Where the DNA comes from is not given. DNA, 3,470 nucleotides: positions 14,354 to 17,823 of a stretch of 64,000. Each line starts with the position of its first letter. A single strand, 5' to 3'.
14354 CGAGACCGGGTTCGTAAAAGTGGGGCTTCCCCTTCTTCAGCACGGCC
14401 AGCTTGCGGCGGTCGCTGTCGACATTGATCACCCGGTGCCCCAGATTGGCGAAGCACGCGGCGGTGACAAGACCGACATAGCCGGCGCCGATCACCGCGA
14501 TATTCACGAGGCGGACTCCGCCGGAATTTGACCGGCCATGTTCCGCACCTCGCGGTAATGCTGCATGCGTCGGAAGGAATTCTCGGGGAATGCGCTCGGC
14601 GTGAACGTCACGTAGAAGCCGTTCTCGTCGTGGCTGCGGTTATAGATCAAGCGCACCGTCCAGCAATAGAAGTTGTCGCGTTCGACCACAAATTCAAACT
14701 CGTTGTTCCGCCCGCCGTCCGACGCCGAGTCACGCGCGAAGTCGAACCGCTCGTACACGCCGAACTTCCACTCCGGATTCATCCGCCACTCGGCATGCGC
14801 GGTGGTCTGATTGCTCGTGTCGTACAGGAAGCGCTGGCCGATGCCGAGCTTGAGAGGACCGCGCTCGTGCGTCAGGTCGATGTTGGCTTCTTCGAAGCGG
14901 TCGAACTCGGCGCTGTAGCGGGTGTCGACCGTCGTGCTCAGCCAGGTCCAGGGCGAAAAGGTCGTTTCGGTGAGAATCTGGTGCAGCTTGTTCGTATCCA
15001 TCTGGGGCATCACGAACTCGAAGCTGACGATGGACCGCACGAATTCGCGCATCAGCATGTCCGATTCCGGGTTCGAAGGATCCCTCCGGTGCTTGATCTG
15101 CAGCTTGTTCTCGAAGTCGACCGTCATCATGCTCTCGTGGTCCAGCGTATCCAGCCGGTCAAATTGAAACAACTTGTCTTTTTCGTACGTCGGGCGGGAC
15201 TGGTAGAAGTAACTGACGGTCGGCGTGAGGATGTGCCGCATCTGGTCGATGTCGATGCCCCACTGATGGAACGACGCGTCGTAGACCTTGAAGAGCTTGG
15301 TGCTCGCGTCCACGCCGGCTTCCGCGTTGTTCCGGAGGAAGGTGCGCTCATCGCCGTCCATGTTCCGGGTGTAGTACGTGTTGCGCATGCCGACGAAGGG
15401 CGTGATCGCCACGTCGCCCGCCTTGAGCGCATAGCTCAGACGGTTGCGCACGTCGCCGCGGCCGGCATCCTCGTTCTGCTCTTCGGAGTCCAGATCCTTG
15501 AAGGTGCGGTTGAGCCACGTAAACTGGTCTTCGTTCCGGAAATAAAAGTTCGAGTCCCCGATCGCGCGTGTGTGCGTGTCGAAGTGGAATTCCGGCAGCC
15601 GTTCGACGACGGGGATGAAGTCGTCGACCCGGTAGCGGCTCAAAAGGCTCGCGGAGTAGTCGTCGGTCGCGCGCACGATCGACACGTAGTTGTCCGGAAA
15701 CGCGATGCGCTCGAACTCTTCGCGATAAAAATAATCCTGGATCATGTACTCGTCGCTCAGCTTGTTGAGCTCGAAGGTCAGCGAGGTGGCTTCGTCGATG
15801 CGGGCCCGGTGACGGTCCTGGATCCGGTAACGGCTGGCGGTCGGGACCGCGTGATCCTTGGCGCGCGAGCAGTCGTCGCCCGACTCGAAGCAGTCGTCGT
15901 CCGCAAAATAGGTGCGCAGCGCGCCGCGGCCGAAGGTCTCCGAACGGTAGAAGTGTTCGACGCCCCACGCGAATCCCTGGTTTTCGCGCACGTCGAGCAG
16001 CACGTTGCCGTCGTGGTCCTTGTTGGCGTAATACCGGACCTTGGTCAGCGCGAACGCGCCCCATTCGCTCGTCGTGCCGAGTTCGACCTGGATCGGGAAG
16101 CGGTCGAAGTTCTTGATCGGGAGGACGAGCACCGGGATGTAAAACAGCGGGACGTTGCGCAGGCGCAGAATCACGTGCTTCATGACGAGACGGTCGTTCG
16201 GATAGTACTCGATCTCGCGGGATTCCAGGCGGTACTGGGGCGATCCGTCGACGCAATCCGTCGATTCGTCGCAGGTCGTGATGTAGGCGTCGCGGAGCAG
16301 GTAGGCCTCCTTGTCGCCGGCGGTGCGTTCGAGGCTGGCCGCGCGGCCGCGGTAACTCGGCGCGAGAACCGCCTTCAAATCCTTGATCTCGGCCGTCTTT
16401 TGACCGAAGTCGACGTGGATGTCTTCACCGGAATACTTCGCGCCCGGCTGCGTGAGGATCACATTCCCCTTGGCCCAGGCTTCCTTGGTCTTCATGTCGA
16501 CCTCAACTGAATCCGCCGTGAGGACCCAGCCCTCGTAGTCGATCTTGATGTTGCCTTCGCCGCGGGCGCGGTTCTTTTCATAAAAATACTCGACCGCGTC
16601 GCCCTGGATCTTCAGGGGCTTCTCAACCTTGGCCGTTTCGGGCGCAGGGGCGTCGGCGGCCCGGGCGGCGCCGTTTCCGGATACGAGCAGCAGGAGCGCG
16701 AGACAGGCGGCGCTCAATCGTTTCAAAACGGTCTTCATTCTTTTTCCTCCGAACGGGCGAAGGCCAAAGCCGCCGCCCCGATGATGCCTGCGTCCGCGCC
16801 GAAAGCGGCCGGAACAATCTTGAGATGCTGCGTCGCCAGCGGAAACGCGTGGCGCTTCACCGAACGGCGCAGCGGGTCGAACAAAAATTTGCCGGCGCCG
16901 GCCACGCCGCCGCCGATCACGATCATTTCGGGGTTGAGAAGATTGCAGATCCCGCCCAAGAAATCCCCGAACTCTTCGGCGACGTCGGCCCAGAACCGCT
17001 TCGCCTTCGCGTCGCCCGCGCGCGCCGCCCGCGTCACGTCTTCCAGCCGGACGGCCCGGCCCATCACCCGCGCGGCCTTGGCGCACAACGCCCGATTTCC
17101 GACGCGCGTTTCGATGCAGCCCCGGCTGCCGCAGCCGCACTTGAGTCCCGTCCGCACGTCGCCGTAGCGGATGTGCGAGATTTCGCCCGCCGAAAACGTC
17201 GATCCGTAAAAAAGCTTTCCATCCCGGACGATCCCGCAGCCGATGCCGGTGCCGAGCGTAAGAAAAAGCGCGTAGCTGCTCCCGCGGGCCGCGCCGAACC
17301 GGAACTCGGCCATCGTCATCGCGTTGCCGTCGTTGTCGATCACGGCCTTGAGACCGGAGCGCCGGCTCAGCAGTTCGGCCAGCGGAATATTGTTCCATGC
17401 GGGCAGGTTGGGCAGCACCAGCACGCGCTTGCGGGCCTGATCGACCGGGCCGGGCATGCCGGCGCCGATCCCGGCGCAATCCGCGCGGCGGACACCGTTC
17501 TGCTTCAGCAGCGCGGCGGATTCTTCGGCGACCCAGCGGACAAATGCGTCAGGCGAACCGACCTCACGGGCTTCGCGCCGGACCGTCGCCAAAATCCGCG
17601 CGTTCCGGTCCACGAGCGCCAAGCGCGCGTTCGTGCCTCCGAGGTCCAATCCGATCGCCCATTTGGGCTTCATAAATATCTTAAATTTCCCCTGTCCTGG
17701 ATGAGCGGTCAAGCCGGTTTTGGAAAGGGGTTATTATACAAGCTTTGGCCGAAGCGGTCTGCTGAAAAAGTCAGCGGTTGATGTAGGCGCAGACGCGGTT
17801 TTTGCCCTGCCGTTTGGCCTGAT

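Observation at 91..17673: About 17.6-kb translationally coupled glycan operon with lptD and a ROK sugar kinase embedded between nucleotide-sugar genes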

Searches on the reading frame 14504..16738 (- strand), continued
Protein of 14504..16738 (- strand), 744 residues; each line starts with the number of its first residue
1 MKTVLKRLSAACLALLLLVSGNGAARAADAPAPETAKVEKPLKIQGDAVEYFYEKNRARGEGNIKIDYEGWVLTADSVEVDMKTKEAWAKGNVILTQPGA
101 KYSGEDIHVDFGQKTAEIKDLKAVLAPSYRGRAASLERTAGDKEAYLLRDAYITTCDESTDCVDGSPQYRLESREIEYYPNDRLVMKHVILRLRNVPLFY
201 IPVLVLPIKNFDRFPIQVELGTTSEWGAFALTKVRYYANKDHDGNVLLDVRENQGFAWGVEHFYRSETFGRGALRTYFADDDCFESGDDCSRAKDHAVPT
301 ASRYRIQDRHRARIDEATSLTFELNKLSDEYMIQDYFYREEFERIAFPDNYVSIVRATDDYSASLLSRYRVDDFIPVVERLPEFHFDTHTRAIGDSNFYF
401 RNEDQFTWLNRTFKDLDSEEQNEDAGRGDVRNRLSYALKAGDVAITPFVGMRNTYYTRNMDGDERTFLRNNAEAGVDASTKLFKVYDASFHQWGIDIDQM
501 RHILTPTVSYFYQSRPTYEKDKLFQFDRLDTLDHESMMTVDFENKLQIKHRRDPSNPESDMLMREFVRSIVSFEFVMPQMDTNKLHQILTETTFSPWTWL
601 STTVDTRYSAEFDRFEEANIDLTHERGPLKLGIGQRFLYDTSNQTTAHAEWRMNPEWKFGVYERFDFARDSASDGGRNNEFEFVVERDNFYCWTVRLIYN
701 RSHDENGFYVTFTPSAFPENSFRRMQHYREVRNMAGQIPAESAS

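Call 60: find_homologous_proteins(query=L006:11995-12441:+, max_evalue=1e-20)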
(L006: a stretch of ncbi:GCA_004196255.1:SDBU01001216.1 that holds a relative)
Query L006:11995-12441:+ (149 aa): 5819 proteins with E <= 1e-20 among 5838 candidates; the best 120 are listed.
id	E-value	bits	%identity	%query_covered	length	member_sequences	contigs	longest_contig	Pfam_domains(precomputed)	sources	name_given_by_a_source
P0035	9.2e-98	342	100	100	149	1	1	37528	PF05523.18,PF00908.24,PF14667.13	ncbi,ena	-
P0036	1.6e-79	283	81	99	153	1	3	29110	PF05523.18,PF00908.24,PF14667.13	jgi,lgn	-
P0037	1.9e-79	283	80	99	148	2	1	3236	PF00908.24,PF14667.13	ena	-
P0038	2.9e-79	282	83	99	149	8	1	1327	PF05523.18,PF00908.24,PF14667.13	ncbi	-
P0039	3.5e-79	282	81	99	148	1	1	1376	PF00908.24,PF14667.13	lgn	-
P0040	5.8e-79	281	80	99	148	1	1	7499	PF05523.18,PF00908.24,PF14667.13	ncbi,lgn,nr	ncbi:MAG: dTDP-4-dehydrorhamnose 3,5-epimerase family protein [Candidatus Omnitrophica bacterium]|nr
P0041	7.6e-79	281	80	99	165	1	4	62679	PF00908.24,PF14667.13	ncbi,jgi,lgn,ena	-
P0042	1.0e-78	281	80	99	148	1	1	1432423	PF00908.24,PF14667.13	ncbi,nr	ncbi:MAG: dTDP-4-dehydrorhamnose 3,5-epimerase family protein [Candidatus Omnitrophota bacterium]|nr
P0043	2.8e-78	279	83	99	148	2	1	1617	PF00908.24,PF14667.13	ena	-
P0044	3.0e-78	279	80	99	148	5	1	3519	PF05523.18,PF00908.24,PF14667.13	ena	-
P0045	3.1e-78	279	79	99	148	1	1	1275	PF05523.18,PF00908.24,PF14667.13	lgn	-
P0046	3.1e-78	279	80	100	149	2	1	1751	PF05523.18,PF00908.24,PF14667.13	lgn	-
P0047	6.5e-78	278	79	99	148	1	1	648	PF05523.18,PF00908.24,PF14667.13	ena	-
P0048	6.8e-78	278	79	99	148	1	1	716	PF05523.18,PF00908.24,PF14667.13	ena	-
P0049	7.0e-78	278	80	99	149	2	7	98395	PF00908.24,PF14667.13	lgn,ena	-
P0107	9.1e-66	239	68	99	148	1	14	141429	PF00908.24,PF14667.13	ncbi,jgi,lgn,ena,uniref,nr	ncbi:MAG: dTDP-4-dehydrorhamnose 3,5-epimerase [Candidatus Omnitrophica bacterium CG07_land_8_20_14_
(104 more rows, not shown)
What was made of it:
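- Short rmlC genes are common in Omnitrophota (call 60).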

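Call 61: find_encoding_contigs(protein=P0107, flank=10000, max_places=4)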
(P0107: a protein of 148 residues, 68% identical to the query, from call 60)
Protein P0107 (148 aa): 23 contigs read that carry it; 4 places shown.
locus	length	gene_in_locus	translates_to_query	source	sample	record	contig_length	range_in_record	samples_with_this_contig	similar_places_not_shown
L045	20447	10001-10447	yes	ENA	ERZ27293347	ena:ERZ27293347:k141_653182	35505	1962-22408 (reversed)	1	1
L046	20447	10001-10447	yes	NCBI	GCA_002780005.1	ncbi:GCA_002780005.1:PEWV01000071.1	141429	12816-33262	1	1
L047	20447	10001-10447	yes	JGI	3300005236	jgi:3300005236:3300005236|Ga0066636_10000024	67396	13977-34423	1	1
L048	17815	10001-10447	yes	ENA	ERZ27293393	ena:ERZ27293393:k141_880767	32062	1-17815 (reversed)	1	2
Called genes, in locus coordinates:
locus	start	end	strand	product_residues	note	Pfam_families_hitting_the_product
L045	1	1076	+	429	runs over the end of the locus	PF06245:DUF1015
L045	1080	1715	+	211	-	PF02607:B12-binding_2, PF02310:B12-binding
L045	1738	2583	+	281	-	PF17848:Zn_ribbon_ACC, PF01039:Carboxyl_trans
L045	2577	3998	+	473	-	PF13185:GAF_2, PF01590:GAF, PF13492:GAF_3 (faint), PF00990:GGDEF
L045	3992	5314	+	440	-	PF00990:GGDEF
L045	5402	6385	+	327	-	PF00480:ROK, PF01869:BcrAD_BadFG (faint)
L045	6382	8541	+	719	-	PF03968:LptD_N (faint)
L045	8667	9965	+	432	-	PF03721:UDPG_MGDP_dh_N, PF00984:UDPG_MGDP_dh, PF03720:UDPG_MGDP_dh_C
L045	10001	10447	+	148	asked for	PF00908:dTDP_sugar_isom, PF14667:Polysacc_synt_C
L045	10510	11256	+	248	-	PF00483:NTP_transferase, PF12804:NTP_transf_3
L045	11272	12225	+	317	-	PF00106:adh_short (weak), PF01073:3Beta_HSD, PF01370:Epimerase, PF02719:Polysacc_synt_2, PF04321:RmlD_sub_bind, PF07993:NAD_binding_4, PF13460:NAD_binding_10, PF16363:GDP_Man_Dehyd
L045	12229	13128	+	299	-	PF01073:3Beta_HSD, PF01370:Epimerase, PF02719:Polysacc_synt_2, PF04321:RmlD_sub_bind, PF16363:GDP_Man_Dehyd, PF07993:NAD_binding_4 (weak)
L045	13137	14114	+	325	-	PF01073:3Beta_HSD, PF01370:Epimerase, PF02719:Polysacc_synt_2, PF04321:RmlD_sub_bind, PF16363:GDP_Man_Dehyd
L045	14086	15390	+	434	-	PF03446:NAD_binding_2 (faint), PF03721:UDPG_MGDP_dh_N, PF00984:UDPG_MGDP_dh, PF03720:UDPG_MGDP_dh_C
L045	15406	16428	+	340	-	PF01073:3Beta_HSD, PF01370:Epimerase, PF02719:Polysacc_synt_2, PF04321:RmlD_sub_bind, PF05368:NmrA (faint), PF07993:NAD_binding_4, PF16363:GDP_Man_Dehyd, PF13460:NAD_binding_10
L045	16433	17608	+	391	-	PF01041:DegT_DnrJ_EryC1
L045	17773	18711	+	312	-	PF01073:3Beta_HSD, PF01370:Epimerase, PF02719:Polysacc_synt_2 (faint), PF04321:RmlD_sub_bind, PF07993:NAD_binding_4 (faint), PF16363:GDP_Man_Dehyd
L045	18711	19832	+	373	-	PF01041:DegT_DnrJ_EryC1, PF00266:Aminotran_5 (weak), PF01053:Cys_Met_Meta_PP (weak)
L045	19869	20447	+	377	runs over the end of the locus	PF00070:Pyr_redox (faint), PF01266:DAO, PF01494:FAD_binding_3 (faint), PF03486:HI0933_like (faint), PF07992:Pyr_redox_2 (faint)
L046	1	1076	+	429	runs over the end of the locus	PF06245:DUF1015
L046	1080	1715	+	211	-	PF02607:B12-binding_2, PF02310:B12-binding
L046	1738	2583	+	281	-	PF17848:Zn_ribbon_ACC, PF01039:Carboxyl_trans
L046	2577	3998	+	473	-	PF13185:GAF_2, PF01590:GAF, PF13492:GAF_3 (faint), PF00990:GGDEF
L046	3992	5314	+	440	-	PF00990:GGDEF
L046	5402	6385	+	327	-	PF00480:ROK, PF01869:BcrAD_BadFG (faint)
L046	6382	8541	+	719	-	PF03968:LptD_N (faint)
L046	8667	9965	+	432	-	PF03721:UDPG_MGDP_dh_N, PF00984:UDPG_MGDP_dh, PF03720:UDPG_MGDP_dh_C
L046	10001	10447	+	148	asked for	PF00908:dTDP_sugar_isom, PF14667:Polysacc_synt_C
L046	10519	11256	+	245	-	PF00483:NTP_transferase, PF12804:NTP_transf_3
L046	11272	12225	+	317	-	PF00106:adh_short (weak), PF01073:3Beta_HSD, PF01370:Epimerase, PF02719:Polysacc_synt_2, PF04321:RmlD_sub_bind, PF07993:NAD_binding_4, PF13460:NAD_binding_10, PF16363:GDP_Man_Dehyd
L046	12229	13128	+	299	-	PF01073:3Beta_HSD, PF01370:Epimerase, PF02719:Polysacc_synt_2, PF04321:RmlD_sub_bind, PF16363:GDP_Man_Dehyd, PF07993:NAD_binding_4 (weak)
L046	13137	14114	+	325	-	PF01073:3Beta_HSD, PF01370:Epimerase, PF02719:Polysacc_synt_2, PF04321:RmlD_sub_bind, PF16363:GDP_Man_Dehyd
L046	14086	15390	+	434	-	PF03446:NAD_binding_2 (faint), PF03721:UDPG_MGDP_dh_N, PF00984:UDPG_MGDP_dh, PF03720:UDPG_MGDP_dh_C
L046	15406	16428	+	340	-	PF01073:3Beta_HSD, PF01370:Epimerase, PF02719:Polysacc_synt_2, PF04321:RmlD_sub_bind, PF05368:NmrA (faint), PF07993:NAD_binding_4, PF16363:GDP_Man_Dehyd, PF13460:NAD_binding_10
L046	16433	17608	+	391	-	PF01041:DegT_DnrJ_EryC1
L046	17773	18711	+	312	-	PF01073:3Beta_HSD, PF01370:Epimerase, PF02719:Polysacc_synt_2 (faint), PF04321:RmlD_sub_bind, PF07993:NAD_binding_4 (faint), PF16363:GDP_Man_Dehyd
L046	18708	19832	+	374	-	PF01041:DegT_DnrJ_EryC1, PF00266:Aminotran_5 (weak), PF01053:Cys_Met_Meta_PP (weak)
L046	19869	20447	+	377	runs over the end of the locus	PF00070:Pyr_redox (faint), PF01266:DAO, PF01494:FAD_binding_3 (faint), PF03486:HI0933_like (faint), PF07992:Pyr_redox_2 (faint)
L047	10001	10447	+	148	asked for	PF00908:dTDP_sugar_isom, PF14667:Polysacc_synt_C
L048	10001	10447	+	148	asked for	PF00908:dTDP_sugar_isom, PF14667:Polysacc_synt_C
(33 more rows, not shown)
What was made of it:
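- Tried and rejected: The one named candidate came from a different MAG that has rmlC inside the cluster (calls 60, 61).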

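Call 79: search_protein_families(library=ncbifam, max_evalue=1e-20, proteins=[L046:16433-17608:+, L046:18708-19832:+])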
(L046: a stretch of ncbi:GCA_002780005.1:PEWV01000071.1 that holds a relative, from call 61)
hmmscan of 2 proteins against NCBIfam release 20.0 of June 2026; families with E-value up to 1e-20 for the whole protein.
L046:16433-17608:+ (391 aa): 7 families
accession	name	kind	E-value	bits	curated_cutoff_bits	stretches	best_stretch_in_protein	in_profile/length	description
NF008658.2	PRK11658.1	equivalog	9.9e-106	353.6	631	1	10-389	2-378/379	UDP-4-amino-4-deoxy-L-arabinose aminotransferase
TIGR03588.1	PseC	equivalog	2.8e-105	352.3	423.5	1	13-387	2-379/380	UDP-4-amino-4,6-dideoxy-N-acetyl-beta-L-altrosamine transaminase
NF008687.0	PRK11706.1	equivalog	6.4e-80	268.7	375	1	14-388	3-374/375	dTDP-4-amino-4,6-dideoxygalactose transaminase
TIGR04181.1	NHT_00031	hypoth_equivalog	2e-72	244.1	420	1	17-369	5-359/359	LegC family aminotransferase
TIGR02379.1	ECA_wecE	subfamily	1.4e-65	221.5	434.85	1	15-388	4-375/376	dTDP-4-amino-4,6-dideoxy-D-glucose transaminase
NF011936.0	PRK15407.1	equivalog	2.1e-57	194.8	423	1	5-390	29-438/440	lipopolysaccharide biosynthesis protein RfbH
TIGR04427.1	PLP_DesI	equivalog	6.5e-56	190.1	650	1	29-387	39-382/390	dTDP-4-dehydro-6-deoxyglucose aminotransferase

L046:18708-19832:+ (374 aa): 7 families
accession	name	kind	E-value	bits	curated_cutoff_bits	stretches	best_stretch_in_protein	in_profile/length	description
TIGR03588.1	PseC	equivalog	2.4e-81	273.6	423.5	1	17-367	11-378/380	UDP-4-amino-4,6-dideoxy-N-acetyl-beta-L-altrosamine transaminase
NF008687.0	PRK11706.1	equivalog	1.7e-72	244.2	375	1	42-369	37-374/375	dTDP-4-amino-4,6-dideoxygalactose transaminase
NF008658.2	PRK11658.1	equivalog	3.2e-68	230.1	631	1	17-368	15-376/379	UDP-4-amino-4-deoxy-L-arabinose aminotransferase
TIGR04181.1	NHT_00031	hypoth_equivalog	6.7e-63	212.7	420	1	22-348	15-357/359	LegC family aminotransferase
TIGR02379.1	ECA_wecE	subfamily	2e-61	207.9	434.85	1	42-369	37-375/376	dTDP-4-amino-4,6-dideoxy-D-glucose transaminase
TIGR04427.1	PLP_DesI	equivalog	4.5e-57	193.9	650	1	21-366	36-380/390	dTDP-4-dehydro-6-deoxyglucose aminotransferase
NF011936.0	PRK15407.1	equivalog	1.3e-49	169.1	423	1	19-215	53-251/440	lipopolysaccharide biosynthesis protein RfbH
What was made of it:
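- Tried and rejected: No equivalog cut-off was reached (call 79).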

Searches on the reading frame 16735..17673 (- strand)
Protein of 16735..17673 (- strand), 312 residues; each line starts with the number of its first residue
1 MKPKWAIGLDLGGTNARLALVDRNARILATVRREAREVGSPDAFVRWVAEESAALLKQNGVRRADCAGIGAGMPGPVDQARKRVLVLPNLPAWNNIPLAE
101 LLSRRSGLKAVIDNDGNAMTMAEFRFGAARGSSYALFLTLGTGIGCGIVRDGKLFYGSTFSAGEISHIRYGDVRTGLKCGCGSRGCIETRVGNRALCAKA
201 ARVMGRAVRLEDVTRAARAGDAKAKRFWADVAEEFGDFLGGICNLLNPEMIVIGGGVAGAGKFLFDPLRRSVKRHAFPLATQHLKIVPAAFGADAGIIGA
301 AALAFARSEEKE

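Call 4: search_protein_families(library=pfam, proteins=[window:16735-17673:-])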
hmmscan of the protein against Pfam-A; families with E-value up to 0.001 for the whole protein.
window:16735-17673:- (312 aa): 1 family
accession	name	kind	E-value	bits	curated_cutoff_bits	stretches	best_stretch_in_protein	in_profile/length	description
PF00480.26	ROK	-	4.7e-61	207.3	22.9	1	7-304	2-291/294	ROK family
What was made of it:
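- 16735..17673 (-): ROK-family sugar kinase (no HTH domain; CxCGxxGC zinc motif). Pfam ROK E 4.7e-61 (call 4).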

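Call 6: search_protein_families(library=ncbifam, proteins=[window:16735-17673:-])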
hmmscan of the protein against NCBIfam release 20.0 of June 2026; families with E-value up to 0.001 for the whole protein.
window:16735-17673:- (312 aa): 13 families
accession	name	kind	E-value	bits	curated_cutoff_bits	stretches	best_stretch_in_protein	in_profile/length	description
TIGR00744.1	ROK_glcA_fam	subfamily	7.8e-59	199.5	260.35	1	7-306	1-310/318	ROK family glucokinase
NF007251.0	PRK09698.1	equivalog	5.7e-47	160.4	253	1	3-308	5-300/304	allose kinase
NF047937.1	TransRegNagC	equivalog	1.9e-39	136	650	1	6-303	81-382/399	DNA-binding transcriptional regulator NagC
NF049930.1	TransRegMlc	equivalog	7.2e-38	130.9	530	1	16-302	97-388/405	sugar metabolism global transcriptional regulator Mlc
NF009835.0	PRK13310.1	equivalog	3.3e-33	115.3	380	1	8-305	4-301/303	N-acetylglucosamine kinase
NF003461.0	PRK05082.1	subfamily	1.3e-32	113.4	283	1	7-304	4-286/291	N-acetylmannosamine kinase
NF047821.1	NactlManKinNanK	equivalog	2.3e-32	112.7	450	1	8-304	5-286/288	N-acetylmannosamine kinase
NF045551.1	GK_Pyrobac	equivalog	3.9e-29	101.9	500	1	7-308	3-284/294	ATP-dependent glucokinase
NF007108.0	PRK09557.1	equivalog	1.8e-27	96.4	443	1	7-303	4-299/303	fructokinase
NF042998.1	bglucokin_BglK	equivalog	8.4e-23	81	550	1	9-301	6-282/291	beta-glucoside kinase BglK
NF045942.1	PolPhglucPhase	equivalog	2.1e-21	76.8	250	2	6-160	2-151/242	polyphosphate--glucose phosphotransferase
NF009836.0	PRK13311.1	equivalog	6.6e-16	58.3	551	1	8-229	4-227/256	N-acetyl-D-glucosamine kinase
NF045550.1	FrctkaseScrK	equivalog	2.6e-06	27.1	400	1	64-262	53-242/293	fructokinase ScrK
